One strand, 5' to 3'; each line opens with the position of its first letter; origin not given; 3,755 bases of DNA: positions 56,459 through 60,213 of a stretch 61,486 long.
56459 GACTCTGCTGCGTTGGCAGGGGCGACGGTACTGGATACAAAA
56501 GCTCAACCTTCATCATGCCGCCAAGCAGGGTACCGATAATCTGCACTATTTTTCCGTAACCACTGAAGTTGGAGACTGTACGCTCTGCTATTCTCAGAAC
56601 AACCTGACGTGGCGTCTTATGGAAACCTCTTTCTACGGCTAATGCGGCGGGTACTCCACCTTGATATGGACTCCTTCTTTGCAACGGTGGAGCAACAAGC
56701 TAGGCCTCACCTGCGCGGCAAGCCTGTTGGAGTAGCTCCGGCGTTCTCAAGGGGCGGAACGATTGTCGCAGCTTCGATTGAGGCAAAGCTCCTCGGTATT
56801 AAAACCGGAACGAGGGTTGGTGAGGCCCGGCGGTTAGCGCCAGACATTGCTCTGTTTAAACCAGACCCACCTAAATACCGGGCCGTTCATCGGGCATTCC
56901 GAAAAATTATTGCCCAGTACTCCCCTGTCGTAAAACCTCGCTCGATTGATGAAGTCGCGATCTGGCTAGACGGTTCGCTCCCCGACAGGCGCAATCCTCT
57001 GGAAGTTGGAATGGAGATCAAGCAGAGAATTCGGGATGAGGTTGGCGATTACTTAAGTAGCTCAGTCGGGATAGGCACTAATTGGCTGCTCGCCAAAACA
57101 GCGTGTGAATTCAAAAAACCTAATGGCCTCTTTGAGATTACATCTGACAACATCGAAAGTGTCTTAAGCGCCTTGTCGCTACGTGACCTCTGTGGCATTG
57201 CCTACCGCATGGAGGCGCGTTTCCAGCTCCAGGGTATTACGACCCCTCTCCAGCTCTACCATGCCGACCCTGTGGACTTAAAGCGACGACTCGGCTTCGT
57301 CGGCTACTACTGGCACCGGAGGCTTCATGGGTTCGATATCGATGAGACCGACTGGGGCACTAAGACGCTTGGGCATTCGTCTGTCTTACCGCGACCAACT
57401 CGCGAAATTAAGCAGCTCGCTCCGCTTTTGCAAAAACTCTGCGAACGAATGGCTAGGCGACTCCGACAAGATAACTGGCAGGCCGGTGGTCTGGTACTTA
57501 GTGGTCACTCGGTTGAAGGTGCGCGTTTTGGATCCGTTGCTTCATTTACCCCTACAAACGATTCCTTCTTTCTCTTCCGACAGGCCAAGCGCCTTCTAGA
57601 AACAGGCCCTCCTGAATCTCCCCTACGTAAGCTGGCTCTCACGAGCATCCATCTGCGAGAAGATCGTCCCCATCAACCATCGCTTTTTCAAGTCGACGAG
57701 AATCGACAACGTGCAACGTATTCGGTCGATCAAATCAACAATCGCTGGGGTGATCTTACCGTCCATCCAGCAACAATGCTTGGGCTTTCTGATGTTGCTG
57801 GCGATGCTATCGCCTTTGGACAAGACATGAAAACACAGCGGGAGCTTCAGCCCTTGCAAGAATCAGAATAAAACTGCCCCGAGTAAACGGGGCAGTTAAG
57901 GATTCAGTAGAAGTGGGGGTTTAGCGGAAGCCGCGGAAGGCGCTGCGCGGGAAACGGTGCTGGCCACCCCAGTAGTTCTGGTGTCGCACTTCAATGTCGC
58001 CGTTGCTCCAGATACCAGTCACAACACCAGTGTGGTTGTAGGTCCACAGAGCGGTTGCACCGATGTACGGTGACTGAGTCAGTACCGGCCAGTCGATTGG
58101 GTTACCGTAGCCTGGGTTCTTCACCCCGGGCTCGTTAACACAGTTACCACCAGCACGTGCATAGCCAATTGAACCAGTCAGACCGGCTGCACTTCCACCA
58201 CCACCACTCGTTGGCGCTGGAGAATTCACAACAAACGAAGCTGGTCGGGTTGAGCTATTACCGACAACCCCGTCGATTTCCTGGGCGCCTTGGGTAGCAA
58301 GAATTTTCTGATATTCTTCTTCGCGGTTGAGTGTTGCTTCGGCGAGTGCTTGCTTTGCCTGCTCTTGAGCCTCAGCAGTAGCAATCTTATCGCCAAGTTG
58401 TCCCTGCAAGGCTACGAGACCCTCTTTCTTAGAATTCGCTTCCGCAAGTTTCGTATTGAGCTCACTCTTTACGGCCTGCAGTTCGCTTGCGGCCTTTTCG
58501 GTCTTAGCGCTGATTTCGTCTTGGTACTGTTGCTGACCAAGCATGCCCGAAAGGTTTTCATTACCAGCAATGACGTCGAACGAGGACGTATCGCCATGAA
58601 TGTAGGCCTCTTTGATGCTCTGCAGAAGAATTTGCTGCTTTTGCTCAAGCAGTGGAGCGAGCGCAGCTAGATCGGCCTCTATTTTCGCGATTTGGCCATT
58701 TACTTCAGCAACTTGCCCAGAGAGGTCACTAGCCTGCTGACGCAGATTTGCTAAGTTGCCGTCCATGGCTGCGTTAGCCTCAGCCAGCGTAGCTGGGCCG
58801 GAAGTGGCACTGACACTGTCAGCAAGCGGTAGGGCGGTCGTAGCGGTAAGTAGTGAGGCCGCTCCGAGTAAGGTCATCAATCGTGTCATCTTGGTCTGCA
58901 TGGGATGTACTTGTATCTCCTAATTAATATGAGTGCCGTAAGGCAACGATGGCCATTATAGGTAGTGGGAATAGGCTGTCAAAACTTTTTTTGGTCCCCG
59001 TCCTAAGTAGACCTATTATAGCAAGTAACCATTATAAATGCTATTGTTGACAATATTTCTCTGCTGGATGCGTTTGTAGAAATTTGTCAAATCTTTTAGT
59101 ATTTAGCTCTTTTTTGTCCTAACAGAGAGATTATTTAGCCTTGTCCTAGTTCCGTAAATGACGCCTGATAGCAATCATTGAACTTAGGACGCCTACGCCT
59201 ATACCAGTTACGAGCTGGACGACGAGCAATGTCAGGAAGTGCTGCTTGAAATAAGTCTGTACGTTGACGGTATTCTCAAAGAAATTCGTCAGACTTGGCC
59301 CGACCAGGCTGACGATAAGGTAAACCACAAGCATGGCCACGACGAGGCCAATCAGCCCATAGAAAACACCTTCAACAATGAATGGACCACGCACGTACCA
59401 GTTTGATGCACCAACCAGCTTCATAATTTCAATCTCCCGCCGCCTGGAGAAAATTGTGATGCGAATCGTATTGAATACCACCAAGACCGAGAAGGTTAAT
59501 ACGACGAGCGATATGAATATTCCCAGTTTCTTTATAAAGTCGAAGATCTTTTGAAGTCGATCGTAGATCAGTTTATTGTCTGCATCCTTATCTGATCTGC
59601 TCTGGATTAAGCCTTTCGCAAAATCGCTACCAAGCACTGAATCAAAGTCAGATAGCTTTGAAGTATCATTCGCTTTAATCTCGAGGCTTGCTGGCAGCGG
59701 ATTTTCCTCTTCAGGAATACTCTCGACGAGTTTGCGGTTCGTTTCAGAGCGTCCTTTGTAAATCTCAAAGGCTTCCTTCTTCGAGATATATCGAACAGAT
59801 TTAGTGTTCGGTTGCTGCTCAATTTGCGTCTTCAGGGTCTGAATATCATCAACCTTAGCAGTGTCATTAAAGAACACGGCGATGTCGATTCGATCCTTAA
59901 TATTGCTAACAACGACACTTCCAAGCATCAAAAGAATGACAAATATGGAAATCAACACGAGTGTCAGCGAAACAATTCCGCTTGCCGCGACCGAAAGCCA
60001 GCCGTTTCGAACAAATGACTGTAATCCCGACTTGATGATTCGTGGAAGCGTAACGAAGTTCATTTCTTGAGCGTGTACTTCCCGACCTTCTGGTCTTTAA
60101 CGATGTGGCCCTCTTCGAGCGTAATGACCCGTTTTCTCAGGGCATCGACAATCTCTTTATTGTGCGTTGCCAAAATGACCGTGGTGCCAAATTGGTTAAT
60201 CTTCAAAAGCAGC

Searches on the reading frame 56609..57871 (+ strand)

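Call 58: search_protein_families(library=pfam, proteins=[window:56609-57871:+], max_evalue=0.0001)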
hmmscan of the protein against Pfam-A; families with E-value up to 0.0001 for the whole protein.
window:56609-57871:+ (420 aa): 2 families
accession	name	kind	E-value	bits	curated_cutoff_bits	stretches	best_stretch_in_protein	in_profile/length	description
PF00817.25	IMS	-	7.1e-37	127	23.2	1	18-166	1-147/148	impB/mucB/samB family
PF11799.13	IMS_C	-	1.2e-12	48.7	20.7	1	252-359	2-109/109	impB/mucB/samB family C-terminal domain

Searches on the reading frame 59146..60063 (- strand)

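Call 58: search_protein_families(library=pfam, proteins=[window:59146-60063:-], max_evalue=0.0001)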
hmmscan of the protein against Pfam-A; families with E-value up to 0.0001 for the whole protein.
window:59146-60063:- (305 aa): 2 families
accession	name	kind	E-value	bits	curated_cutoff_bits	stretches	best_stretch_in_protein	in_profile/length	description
PF18075.7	FtsX_ECD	-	2.5e-19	70.1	23.5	1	60-141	2-84/96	FtsX extracellular domain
PF02687.27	FtsX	-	1.5e-17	64.2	25.5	1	182-301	1-114/120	FtsX-like permease C-terminal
